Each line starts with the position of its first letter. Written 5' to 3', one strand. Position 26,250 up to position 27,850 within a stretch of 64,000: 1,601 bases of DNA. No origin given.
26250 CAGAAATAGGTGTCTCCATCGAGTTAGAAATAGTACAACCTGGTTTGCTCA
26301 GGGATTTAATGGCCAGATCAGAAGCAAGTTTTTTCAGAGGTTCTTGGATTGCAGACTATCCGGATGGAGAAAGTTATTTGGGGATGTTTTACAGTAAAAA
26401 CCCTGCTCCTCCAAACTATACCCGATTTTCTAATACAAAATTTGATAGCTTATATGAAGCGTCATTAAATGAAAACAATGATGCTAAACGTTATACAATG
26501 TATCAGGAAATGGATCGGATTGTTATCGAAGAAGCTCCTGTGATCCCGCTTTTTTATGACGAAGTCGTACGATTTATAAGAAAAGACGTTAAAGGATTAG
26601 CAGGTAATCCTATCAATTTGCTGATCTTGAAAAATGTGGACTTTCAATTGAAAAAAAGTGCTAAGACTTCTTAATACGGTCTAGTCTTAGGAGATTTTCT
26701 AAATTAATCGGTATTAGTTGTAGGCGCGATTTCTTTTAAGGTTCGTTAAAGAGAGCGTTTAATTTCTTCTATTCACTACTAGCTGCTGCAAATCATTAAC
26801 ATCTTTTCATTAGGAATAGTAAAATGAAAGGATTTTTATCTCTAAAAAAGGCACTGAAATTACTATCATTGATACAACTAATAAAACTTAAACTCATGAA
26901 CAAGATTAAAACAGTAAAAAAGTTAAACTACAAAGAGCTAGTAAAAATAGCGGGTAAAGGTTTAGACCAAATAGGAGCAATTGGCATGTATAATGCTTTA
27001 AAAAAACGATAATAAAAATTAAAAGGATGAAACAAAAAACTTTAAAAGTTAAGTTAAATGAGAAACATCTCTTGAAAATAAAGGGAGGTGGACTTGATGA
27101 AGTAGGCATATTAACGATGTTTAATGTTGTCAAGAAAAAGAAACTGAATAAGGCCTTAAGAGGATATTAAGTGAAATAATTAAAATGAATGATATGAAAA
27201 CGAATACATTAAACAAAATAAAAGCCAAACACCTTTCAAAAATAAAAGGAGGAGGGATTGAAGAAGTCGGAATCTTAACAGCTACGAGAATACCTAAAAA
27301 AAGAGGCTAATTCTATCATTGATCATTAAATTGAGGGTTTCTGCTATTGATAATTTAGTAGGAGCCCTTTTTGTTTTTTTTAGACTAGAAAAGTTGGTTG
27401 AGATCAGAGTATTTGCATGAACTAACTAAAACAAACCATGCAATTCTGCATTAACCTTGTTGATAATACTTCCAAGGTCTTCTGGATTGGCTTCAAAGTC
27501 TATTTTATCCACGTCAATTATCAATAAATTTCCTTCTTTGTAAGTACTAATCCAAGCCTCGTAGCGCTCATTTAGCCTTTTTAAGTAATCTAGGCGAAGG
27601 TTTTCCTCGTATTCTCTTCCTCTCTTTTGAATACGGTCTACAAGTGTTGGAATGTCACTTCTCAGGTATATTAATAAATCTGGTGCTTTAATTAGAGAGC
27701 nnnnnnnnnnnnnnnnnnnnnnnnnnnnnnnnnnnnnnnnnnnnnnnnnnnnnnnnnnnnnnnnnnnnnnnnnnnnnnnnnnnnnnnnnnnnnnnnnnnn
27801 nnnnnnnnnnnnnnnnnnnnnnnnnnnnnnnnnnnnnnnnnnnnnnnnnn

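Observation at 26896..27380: Tandem triplet of unannotated double-glycine-leader peptide genes with no linked processing or export machinery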

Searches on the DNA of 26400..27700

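Call 21: search_rna_families(source=window, start=26400, end=27700, threshold=evalue, max_evalue=1)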
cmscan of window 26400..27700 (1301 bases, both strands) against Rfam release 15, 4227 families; matches with E-value up to 1: 0.
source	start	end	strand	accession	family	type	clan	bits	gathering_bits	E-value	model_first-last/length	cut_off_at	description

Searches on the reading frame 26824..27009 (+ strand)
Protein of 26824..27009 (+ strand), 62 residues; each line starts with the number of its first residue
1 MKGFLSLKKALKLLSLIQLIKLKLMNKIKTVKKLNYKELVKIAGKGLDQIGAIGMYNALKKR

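Call 3: search_protein_families(library=ncbifam, proteins=[window:26824-27009:+], max_evalue=10)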
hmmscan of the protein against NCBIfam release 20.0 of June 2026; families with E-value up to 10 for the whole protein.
seq(62 aa): 0 families

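Call 4: search_protein_families(library=pfam, proteins=[window:26824-27009:+], max_evalue=10)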
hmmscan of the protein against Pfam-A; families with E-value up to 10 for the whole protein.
seq(62 aa): 1 family
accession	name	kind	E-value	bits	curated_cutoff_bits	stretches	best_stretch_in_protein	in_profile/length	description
PF24655.1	DUF7645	-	0.075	13.5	27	1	22-44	14-36/62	Domain of unknown function (DUF7645)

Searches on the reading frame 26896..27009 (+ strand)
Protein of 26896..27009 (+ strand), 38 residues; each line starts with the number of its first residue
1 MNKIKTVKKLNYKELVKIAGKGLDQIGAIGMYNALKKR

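Call 3: search_protein_families(library=ncbifam, proteins=[window:26896-27009:+], max_evalue=10)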
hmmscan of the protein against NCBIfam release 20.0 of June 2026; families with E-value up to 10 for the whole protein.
seq(38 aa): 1 family
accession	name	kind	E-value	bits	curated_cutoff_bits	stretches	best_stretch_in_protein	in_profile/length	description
NF006909.0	PRK09400.1-4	equivalog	0.026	14.3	86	1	10-31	28-49/61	preprotein translocase subunit SecE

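Call 4: search_protein_families(library=pfam, proteins=[window:26896-27009:+], max_evalue=10)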
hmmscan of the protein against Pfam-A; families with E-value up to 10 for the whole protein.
seq(38 aa): 0 families

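Call 56: search_protein_families(library=phrogs, proteins=[window:26896-27009:+], max_evalue=1)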
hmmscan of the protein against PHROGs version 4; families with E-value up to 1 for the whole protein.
seq(38 aa): 0 families

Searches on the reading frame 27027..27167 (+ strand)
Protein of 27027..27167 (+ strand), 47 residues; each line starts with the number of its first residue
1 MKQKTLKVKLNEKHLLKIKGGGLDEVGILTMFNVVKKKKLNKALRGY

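Call 3: search_protein_families(library=ncbifam, proteins=[window:27027-27167:+], max_evalue=10)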
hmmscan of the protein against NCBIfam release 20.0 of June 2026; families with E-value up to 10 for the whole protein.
seq(47 aa): 2 families
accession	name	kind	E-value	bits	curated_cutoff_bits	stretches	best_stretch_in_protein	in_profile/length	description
NF033214.1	ComC_Streptocco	equivalog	0.002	17.7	50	1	8-38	11-41/41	competence-stimulating peptide ComC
NF046113.1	BLP_Lacticasei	subfamily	0.053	13.5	40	1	1-37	1-37/46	bacteriocin-like peptide, LSEI_2386 family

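Call 4: search_protein_families(library=pfam, proteins=[window:27027-27167:+], max_evalue=10)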
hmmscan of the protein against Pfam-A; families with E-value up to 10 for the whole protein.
seq(47 aa): 1 family
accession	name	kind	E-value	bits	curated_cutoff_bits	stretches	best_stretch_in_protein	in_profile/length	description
PF19154.5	DUF5836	-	1.9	9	25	1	10-22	6-18/38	Family of unknown function (DUF5836)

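Call 12: find_homologous_proteins(query=A2, max_evalue=10)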
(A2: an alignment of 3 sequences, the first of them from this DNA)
Query A2 (3 sequences) (47 aa, profile of the alignment): 3 proteins with E <= 10 among 10 candidates.
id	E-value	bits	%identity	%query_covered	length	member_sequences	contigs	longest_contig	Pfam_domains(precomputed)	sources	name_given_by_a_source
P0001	1.2e-17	81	54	79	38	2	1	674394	-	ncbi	-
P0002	8.2e-17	79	58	81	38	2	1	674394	-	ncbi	-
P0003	2.4e-16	77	100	100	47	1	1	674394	-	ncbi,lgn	-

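Call 14: find_encoding_contigs(protein=P0003, flank=3000, max_places=6)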
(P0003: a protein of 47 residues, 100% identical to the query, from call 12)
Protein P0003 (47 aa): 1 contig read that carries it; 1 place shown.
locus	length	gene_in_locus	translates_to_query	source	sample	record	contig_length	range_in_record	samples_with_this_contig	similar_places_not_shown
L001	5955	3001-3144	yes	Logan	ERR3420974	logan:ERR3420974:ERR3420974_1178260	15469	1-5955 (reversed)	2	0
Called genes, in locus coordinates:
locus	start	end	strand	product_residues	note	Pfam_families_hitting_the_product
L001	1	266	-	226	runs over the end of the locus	PF00753:Lactamase_B, PF13483:Lactamase_B_3, PF12706:Lactamase_B_2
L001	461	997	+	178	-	PF02525:Flavodoxin_2, PF03358:FMN_red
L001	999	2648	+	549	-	PF00496:SBP_bac_5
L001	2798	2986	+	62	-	-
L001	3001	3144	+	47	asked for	-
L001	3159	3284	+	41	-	-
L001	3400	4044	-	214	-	PF01712:dNK, PF13238:AAA_18 (faint), PF02223:Thymidylate_kin (faint)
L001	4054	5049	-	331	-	PF00579:tRNA-synt_1b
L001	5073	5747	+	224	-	PF00072:Response_reg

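Call 15: list_cluster_members(proteins=[P0001, P0002, P0003])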
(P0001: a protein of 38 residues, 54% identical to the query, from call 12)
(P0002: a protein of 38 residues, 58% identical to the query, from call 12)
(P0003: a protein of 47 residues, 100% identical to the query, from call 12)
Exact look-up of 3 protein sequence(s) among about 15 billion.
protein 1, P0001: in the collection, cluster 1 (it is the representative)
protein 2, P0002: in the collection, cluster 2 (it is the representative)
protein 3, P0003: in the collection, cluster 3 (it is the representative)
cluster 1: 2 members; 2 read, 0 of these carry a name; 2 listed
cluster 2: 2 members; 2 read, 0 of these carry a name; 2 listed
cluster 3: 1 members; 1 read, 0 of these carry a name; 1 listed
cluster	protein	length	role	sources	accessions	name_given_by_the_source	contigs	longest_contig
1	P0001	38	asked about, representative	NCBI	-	-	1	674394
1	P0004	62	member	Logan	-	-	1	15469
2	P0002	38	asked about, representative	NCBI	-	-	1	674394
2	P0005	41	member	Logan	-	-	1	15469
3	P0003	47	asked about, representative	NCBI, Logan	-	-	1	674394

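Call 24: search_protein_representatives(alignment_id=A2)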
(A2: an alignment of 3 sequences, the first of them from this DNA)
Query: 3 sequences, 39 profile positions. Proteins with E-value up to 0.001 (for the whole library): 4; up to 1e-10: 3; up to 1e-30: 0. The best 4 are listed.
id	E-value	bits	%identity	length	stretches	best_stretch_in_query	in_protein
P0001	3.8e-18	81.3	-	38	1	1-38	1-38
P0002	2.6e-17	78.6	-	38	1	1-39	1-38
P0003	7.6e-17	77.1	-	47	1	1-39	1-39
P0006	7.7e-06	41.9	-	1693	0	-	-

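Call 35: predict_structure(alignment_id=A2)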
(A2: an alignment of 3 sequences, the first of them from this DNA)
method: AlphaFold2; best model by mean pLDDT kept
length: 47 residues; sequences in the alignment: 3
mean_pLDDT: 66.0   pTM: 0.29
mean pLDDT of the five models: 66.0, 61.3, 61.2, 60.8, 60.2
residues with pLDDT >= 90: 0; 70-90: 19; 50-70: 27; < 50: 1
segments of 3 or more residues with pLDDT < 50: none
pLDDT, mean of each block of 10 residues (from residue 1): 56 59 68 80 69
secondary structure, 60 per line:
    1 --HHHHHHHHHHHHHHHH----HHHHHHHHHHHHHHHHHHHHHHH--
elements in order: H3-18 H23-45

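Call 41: find_related_loci(query=A2, collection=metagenome_contigs, flank=8000)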
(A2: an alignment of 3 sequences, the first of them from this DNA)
Query A2 (47 aa) in metagenome_contigs; peptide patterns used: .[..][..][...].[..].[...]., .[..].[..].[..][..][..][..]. (x = any residue, [..] = any of these).
600 stretches matched a pattern, but none encodes a relative of the query by tblastn (E <= 1e-3).

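Call 42: find_related_loci(query=A2, collection=viral_contigs, flank=5000)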
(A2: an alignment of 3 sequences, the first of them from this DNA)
Query A2 (47 aa) in viral_contigs; peptide patterns used: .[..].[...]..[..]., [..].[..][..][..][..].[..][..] (x = any residue, [..] = any of these).
170 stretches matched a pattern, but none encodes a relative of the query by tblastn (E <= 1e-3).

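Call 45: search_solved_structures(query=A2, max_evalue=10, show_alignments=2)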
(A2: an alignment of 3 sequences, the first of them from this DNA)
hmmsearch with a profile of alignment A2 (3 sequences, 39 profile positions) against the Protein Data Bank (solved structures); distinct sequences matched with E-value up to 10: 5.
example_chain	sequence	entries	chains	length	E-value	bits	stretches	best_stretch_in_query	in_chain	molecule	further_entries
2bri_A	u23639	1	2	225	0.2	14.9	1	5-27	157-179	URIDYLATE KINASE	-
2bmu_A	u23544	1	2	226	0.21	14.9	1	5-27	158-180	URIDYLATE KINASE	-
2ji5_A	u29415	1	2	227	0.21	14.9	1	5-27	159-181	URIDYLATE KINASE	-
2brx_A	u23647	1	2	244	0.24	14.7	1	5-27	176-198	URIDYLATE KINASE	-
2voy_I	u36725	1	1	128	1.5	12.1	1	3-25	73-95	CATION-TRANSPORTING ATPASE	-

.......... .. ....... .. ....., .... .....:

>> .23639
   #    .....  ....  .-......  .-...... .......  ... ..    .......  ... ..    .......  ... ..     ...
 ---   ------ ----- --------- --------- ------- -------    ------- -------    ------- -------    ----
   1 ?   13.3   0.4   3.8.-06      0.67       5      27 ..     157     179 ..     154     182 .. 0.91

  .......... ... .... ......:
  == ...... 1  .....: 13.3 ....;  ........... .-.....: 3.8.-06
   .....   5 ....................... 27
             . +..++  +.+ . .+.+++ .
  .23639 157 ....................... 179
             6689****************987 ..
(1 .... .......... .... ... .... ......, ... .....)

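Call 56: search_protein_families(library=phrogs, proteins=[window:27027-27167:+], max_evalue=1)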
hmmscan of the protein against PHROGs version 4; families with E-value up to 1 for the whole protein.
seq(47 aa): 0 families

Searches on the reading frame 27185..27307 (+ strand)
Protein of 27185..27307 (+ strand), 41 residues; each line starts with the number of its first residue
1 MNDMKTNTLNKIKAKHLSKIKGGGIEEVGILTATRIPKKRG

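Call 3: search_protein_families(library=ncbifam, proteins=[window:27185-27307:+], max_evalue=10)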
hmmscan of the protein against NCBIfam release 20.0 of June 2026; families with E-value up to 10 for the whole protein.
seq(41 aa): 0 families

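Call 4: search_protein_families(library=pfam, proteins=[window:27185-27307:+], max_evalue=10)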
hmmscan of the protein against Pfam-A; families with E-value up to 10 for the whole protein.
seq(41 aa): 1 family
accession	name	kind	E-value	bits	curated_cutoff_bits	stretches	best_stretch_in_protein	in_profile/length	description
PF03047.20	ComC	-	0.058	13.6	20.4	1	4-24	1-25/31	COMC family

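Call 56: search_protein_families(library=phrogs, proteins=[window:27185-27307:+], max_evalue=1)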
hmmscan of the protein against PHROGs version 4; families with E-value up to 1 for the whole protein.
seq(41 aa): 0 families
